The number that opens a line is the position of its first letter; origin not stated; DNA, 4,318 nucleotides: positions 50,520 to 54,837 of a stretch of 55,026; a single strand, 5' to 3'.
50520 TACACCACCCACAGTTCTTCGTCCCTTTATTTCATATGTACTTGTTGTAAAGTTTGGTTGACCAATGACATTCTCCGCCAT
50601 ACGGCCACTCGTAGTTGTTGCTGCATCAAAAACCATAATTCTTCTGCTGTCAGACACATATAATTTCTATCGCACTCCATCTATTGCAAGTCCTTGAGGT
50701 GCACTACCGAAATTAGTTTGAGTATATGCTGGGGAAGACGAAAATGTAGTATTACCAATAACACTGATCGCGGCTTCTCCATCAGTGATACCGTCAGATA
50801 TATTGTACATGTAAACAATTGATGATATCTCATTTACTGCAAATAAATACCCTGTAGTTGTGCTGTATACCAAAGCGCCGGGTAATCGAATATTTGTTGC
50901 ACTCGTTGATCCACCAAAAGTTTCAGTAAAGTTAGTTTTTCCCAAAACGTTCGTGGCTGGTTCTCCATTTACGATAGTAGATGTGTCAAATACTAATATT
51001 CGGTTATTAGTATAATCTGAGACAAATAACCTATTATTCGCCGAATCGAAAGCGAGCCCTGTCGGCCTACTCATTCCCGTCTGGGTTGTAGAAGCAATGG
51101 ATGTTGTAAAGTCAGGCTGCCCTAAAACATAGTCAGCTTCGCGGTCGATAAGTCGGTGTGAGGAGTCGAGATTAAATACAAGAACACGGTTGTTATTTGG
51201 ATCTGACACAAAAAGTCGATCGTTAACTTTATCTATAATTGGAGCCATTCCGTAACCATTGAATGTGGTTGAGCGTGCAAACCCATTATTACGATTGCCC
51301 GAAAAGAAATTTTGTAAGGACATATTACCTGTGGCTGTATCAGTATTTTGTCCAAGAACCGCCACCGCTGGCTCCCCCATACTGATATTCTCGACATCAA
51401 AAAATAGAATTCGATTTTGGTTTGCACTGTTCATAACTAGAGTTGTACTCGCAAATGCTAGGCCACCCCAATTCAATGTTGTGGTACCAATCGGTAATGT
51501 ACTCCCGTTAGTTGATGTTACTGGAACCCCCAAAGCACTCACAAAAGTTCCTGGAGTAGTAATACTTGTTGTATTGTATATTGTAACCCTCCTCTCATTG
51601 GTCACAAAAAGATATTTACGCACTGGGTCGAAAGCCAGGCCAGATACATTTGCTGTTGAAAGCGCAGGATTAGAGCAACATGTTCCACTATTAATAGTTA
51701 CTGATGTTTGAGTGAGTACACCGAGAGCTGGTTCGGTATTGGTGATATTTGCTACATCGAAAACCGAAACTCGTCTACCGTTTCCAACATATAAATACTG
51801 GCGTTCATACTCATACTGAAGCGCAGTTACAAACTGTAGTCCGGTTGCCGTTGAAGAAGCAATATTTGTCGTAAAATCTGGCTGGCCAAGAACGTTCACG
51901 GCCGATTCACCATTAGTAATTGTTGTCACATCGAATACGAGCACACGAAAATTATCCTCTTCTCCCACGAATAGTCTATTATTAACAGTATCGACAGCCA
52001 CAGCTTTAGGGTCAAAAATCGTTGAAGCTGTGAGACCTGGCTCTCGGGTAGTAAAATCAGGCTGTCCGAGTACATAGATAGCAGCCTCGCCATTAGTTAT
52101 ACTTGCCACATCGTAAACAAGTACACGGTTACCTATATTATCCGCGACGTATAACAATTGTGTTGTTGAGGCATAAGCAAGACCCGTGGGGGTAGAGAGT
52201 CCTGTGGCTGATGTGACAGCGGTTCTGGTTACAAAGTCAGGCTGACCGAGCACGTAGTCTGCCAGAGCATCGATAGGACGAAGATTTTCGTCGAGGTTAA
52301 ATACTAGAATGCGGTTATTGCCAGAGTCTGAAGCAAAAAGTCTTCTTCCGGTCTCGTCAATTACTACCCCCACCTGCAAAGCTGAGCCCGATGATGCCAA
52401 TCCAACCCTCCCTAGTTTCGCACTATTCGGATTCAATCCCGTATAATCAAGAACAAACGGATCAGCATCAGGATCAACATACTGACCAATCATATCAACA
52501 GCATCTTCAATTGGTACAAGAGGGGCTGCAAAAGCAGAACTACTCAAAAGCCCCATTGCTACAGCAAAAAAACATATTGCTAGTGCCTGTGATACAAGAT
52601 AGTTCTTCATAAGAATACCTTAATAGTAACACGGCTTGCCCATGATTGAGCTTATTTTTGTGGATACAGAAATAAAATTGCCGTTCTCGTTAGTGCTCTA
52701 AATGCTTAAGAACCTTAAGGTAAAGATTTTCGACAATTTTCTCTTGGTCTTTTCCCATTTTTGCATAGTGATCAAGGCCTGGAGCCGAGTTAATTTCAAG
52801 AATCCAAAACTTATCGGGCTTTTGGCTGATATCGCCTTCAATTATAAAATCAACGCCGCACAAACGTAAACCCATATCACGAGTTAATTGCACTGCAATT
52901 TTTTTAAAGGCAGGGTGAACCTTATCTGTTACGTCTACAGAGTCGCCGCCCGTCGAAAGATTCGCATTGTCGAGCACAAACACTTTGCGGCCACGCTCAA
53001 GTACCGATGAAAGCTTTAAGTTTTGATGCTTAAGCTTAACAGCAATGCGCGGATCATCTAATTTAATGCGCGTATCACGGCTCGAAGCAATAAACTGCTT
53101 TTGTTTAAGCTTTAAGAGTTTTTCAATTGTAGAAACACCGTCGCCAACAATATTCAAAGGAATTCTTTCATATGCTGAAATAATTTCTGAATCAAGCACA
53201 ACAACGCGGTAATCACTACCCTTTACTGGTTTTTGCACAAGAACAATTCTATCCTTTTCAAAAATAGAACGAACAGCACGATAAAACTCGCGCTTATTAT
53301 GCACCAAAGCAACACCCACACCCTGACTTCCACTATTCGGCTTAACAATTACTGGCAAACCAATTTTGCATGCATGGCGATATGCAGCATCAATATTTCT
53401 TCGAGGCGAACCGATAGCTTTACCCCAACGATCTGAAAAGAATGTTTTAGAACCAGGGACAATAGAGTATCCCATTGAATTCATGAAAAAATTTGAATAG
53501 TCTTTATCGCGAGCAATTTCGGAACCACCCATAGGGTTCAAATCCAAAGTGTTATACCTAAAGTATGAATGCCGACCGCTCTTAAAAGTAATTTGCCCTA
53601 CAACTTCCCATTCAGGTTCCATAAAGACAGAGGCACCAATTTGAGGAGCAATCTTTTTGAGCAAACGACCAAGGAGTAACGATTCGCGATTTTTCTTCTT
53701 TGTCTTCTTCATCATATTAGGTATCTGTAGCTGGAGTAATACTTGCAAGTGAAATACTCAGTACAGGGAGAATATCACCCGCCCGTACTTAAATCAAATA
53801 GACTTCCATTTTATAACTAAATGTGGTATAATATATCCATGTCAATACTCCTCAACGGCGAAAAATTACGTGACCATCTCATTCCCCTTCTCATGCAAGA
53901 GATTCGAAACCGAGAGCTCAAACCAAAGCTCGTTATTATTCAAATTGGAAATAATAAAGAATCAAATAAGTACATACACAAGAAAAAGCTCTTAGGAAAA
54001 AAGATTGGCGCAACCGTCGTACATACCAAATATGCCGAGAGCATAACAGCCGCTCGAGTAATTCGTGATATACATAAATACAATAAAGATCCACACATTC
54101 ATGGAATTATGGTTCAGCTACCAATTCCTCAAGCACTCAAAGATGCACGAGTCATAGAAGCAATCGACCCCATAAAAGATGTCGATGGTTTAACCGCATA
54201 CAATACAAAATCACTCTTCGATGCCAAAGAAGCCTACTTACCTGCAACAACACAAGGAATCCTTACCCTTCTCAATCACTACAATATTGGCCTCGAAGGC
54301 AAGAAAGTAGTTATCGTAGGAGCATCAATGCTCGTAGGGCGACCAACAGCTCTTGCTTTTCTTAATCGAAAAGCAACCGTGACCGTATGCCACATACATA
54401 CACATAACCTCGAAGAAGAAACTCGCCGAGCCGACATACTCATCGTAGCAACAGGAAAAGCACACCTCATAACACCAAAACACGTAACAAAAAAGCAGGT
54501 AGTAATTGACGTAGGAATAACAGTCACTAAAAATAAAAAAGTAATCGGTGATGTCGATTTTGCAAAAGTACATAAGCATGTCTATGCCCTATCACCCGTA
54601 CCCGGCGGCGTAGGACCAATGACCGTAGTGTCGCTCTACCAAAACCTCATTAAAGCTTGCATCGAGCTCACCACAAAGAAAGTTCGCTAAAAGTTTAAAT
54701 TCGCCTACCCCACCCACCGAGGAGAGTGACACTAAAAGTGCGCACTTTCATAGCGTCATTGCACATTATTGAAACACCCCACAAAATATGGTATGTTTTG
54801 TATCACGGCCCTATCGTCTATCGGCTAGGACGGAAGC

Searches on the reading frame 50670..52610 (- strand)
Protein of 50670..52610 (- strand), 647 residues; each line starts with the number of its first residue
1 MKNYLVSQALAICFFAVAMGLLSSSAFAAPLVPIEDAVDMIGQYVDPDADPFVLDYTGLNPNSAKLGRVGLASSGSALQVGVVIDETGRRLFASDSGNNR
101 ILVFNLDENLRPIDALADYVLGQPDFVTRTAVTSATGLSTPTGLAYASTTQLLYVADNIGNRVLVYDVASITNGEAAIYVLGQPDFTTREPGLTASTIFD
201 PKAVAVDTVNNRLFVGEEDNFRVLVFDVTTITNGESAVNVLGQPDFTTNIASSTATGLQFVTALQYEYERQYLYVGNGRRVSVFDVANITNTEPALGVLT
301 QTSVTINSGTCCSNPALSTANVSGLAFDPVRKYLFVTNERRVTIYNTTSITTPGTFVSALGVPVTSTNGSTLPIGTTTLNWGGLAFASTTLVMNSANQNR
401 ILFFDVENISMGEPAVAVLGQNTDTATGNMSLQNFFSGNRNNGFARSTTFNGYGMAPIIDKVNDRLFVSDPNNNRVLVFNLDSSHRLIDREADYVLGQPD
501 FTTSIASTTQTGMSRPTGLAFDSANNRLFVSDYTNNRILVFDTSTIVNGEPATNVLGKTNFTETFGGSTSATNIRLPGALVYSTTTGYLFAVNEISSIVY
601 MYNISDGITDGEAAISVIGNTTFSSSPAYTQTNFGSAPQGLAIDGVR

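Call 108: search_protein_families(library=pfam, proteins=[window:50670-52610:-], max_evalue=0.00001)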
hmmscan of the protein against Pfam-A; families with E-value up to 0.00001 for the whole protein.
window:50670-52610:- (647 aa): 3 families
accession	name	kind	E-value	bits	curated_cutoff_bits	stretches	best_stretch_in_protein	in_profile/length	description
PF01436.27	NHL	-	1.1e-19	69.8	20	0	514-541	2-28/28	NHL repeat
PF01731.26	Arylesterase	-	2.9e-14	53.5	21.3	0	129-169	44-84/86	Arylesterase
PF08450.18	SGL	-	2.3e-06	27.9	26.3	0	506-544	126-164/246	SMP-30/Gluconolactonase/LRE-like region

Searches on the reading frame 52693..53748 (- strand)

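Call 108: search_protein_families(library=pfam, proteins=[window:52693-53748:-], max_evalue=0.00001)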
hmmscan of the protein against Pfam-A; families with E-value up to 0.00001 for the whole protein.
window:52693-53748:- (352 aa): 5 families
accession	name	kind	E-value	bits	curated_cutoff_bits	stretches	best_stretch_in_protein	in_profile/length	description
PF08443.16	RimK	-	4.1e-14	53.1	21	1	127-196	37-106/188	RimK-like ATP-grasp domain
PF07478.18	Dala_Dala_lig_C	-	1.7e-13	51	24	1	126-192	32-98/204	D-ala D-ala ligase C-terminus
PF14398.11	ATPgrasp_YheCD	-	2.7e-06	27.3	26.8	0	235-342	143-248/255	YheC/D like ATP-grasp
PF02786.22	CPSase_L_D2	-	3.3e-06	27.2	19.8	0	115-166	23-74/211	Carbamoyl-phosphate synthase L chain, ATP binding domain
PF02655.19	ATP-grasp_3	-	8.3e-06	26.4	23.2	0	131-186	32-80/160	ATP-grasp domain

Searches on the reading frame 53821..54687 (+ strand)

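Call 108: search_protein_families(library=pfam, proteins=[window:53821-54687:+], max_evalue=0.00001)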
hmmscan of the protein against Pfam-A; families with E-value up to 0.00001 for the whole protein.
window:53821-54687:+ (289 aa): 2 families
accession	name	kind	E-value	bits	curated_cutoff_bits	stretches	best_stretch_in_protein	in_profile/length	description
PF02882.25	THF_DHG_CYH_C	-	5.3e-58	195.3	27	1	126-280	2-156/160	Tetrahydrofolate dehydrogenase/cyclohydrolase, NAD(P)-binding domain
PF00763.28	THF_DHG_CYH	-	7.6e-27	94.3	32.8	1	13-122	3-115/115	Tetrahydrofolate dehydrogenase/cyclohydrolase, catalytic domain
